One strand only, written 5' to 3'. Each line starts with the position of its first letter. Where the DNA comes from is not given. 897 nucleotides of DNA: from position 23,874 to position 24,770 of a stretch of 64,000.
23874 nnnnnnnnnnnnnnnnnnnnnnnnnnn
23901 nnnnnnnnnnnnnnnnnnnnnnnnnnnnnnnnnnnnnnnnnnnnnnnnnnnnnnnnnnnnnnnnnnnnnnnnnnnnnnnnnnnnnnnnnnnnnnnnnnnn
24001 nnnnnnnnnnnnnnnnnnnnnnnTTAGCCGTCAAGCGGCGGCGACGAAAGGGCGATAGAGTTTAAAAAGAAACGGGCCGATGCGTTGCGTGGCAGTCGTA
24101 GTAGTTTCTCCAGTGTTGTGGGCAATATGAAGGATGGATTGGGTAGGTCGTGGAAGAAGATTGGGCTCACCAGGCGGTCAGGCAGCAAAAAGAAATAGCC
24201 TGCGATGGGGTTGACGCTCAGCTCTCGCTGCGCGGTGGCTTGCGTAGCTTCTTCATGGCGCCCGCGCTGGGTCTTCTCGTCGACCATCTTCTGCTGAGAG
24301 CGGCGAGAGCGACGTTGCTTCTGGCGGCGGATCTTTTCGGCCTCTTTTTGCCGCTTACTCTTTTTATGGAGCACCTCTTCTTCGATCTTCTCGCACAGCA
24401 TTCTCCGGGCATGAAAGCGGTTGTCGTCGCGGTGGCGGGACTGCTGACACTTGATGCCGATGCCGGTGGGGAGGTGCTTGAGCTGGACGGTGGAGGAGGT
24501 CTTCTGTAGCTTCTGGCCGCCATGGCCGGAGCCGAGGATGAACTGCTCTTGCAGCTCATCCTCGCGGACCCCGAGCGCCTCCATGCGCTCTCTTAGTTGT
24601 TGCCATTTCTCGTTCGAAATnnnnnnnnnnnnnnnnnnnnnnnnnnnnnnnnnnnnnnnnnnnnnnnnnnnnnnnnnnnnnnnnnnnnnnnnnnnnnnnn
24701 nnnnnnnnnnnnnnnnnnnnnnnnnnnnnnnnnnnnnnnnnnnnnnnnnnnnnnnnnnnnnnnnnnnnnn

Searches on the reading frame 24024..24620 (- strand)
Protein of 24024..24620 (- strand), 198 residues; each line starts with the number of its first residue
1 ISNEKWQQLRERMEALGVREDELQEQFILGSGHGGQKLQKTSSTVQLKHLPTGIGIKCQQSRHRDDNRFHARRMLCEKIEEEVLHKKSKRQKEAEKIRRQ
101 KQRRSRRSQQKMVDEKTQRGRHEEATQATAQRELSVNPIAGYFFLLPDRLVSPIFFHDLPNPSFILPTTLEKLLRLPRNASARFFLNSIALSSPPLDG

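Call 60: search_protein_families(library=pfam, proteins=[window:24024-24620:-], max_evalue=0.001)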
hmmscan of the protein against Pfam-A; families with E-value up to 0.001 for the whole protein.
window:24024-24620:- (198 aa): 1 family
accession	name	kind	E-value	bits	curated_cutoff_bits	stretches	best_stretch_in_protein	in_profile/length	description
PF00472.26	RF-1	-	1e-20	74.3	35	1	16-121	5-111/116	RF-1 domain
